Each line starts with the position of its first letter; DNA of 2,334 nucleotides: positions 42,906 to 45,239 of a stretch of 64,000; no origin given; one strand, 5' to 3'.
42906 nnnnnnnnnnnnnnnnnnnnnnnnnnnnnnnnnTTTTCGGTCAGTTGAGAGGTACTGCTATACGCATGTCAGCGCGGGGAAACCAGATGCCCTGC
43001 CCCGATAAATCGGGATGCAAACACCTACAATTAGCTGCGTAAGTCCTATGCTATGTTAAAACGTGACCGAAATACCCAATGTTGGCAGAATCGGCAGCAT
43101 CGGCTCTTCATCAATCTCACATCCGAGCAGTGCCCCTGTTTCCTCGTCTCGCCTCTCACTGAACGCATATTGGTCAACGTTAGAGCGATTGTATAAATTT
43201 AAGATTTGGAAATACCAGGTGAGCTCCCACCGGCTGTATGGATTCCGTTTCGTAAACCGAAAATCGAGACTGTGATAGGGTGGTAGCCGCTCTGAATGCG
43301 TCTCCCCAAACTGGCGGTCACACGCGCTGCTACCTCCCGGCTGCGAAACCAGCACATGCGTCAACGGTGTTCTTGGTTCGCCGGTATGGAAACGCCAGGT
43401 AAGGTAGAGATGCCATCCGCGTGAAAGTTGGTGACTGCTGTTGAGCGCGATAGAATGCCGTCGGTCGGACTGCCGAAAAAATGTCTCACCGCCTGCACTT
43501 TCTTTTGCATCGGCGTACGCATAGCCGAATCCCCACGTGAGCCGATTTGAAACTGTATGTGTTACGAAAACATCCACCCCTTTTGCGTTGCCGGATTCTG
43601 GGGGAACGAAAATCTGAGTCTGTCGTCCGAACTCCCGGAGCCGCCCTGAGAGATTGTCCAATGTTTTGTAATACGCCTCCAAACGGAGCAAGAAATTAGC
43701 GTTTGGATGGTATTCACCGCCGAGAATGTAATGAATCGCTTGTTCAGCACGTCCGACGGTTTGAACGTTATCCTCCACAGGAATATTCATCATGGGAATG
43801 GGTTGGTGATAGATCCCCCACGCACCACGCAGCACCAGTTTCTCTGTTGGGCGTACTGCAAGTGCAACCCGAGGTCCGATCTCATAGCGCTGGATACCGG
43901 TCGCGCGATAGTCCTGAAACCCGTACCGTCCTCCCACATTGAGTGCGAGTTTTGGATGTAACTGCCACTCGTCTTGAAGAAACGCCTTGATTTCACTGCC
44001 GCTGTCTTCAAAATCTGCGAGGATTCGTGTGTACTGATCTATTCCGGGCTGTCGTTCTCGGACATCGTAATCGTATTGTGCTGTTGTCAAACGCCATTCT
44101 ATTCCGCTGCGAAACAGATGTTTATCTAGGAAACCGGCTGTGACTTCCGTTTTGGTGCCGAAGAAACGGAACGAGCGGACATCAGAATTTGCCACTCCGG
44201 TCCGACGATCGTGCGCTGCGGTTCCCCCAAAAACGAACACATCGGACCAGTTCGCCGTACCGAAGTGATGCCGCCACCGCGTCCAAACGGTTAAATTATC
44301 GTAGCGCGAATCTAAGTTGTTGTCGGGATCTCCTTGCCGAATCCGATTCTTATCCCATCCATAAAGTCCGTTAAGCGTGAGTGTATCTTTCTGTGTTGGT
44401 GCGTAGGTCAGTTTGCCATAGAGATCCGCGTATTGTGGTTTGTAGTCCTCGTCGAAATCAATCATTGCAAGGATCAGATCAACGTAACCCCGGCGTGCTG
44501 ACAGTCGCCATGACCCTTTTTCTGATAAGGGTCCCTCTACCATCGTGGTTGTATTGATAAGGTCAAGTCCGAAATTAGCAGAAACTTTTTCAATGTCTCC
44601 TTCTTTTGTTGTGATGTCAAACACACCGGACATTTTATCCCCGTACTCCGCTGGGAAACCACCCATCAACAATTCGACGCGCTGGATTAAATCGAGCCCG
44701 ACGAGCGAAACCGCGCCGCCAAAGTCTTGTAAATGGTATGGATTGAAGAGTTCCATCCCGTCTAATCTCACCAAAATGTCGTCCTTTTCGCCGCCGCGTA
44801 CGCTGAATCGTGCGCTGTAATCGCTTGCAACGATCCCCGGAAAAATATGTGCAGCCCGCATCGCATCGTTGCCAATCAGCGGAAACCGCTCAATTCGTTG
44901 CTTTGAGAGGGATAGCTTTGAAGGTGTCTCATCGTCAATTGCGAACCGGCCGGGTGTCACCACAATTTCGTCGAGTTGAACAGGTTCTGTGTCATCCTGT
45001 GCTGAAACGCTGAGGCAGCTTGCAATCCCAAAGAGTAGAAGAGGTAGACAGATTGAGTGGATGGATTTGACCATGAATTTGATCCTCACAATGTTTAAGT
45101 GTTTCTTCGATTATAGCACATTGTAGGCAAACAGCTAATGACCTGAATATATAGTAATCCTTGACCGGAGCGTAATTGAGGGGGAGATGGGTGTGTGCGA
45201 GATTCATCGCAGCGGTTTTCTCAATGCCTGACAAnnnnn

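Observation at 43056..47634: Sigma-54 promoter driving a string of two TonB-dependent receptors and a PD40/TolB-like protein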

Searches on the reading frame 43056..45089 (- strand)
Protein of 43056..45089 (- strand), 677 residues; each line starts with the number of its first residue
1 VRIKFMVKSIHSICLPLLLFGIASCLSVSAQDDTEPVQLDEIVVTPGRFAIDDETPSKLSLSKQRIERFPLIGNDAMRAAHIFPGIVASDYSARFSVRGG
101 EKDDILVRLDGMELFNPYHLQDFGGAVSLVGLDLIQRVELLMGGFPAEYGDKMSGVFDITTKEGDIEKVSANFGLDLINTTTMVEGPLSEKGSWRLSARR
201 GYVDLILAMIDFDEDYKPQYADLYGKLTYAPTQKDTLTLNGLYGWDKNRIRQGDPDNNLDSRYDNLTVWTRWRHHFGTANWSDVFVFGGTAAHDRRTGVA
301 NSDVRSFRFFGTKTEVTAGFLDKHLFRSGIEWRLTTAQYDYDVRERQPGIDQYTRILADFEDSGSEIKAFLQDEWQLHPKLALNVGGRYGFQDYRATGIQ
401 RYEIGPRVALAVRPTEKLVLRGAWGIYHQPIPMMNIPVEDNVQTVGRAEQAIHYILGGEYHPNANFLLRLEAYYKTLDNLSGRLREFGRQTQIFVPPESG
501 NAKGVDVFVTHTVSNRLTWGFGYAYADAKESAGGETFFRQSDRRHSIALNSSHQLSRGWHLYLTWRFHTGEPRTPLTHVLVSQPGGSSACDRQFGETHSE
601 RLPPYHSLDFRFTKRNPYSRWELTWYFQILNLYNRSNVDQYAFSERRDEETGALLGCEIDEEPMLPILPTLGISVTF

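Call 6: search_protein_families(library=pfam, proteins=[window:43056-45089:-])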
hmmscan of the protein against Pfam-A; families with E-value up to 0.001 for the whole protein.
window:43056-45089:- (677 aa): 4 families
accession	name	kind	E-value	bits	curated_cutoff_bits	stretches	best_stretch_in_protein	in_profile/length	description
PF00593.30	TonB_dep_Rec_b-barrel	-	1.4e-16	61.9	27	1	220-632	15-436/436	TonB dependent receptor-like, beta-barrel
PF25183.1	OMP_b-brl_4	-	8.1e-10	38.2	30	2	403-436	437-470/838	Outer membrane beta barrel domain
PF07715.20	Plug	-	6.9e-07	30.2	23.9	1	60-155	11-106/107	TonB-dependent Receptor Plug Domain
PF07642.17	BBP2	-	0.00034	20.4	26.2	0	375-476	214-312/339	Putative beta-barrel porin-2, OmpL-like. bbp2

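Call 28: search_protein_families(library=ncbifam, proteins=[window:43056-45089:-])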
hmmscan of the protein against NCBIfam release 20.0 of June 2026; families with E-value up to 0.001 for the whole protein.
window:43056-45089:- (677 aa): 7 families
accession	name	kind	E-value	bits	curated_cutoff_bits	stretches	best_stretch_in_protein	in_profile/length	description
TIGR01786.1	TonB-hemlactrns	subfamily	1.5e-08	33.5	323.75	0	85-163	50-135/719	TonB-dependent hemoglobin/transferrin/lactoferrin family receptor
TIGR01783.1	TonB-siderophor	subfamily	3.7e-08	32.5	223.5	0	94-198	45-148/649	TonB-dependent siderophore receptor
TIGR01779.1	TonB-B12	equivalog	1.1e-06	27.6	599.7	1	25-193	16-189/614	TonB-dependent vitamin B12 receptor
NF041535.1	TonB_rec_PqqU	equivalog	1.2e-05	23.8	1200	0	117-165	85-133/676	TonB-dependent receptor PqqU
NF053590.1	TonB_dep_TOL0244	equivalog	3.3e-05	22.7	645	0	361-568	322-540/604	TOL_0244 family TonB-dependent receptor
NF049945.1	TonB_dep_FCYXU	equivalog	0.00036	19.3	825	0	361-394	377-410/697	TonB-dependent receptor, FCYXU motif-type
TIGR01785.1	TonB-hemin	subfamily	0.0004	18.9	316.85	0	236-386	277-433/677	TonB-dependent heme/hemoglobin receptor family protein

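Call 46: search_solved_structures(query=window:43056-45074:-, max_evalue=0.001)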
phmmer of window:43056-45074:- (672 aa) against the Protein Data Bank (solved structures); distinct sequences matched with E-value up to 0.001: 2.
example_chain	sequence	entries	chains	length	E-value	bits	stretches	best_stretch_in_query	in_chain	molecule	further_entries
6v81_A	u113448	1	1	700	0.00021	23.3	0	112-160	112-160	Probable TonB-dependent receptor YncD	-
9c4o_A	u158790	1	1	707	0.00021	23.3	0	112-160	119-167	Pyrroloquinoline quinone transporter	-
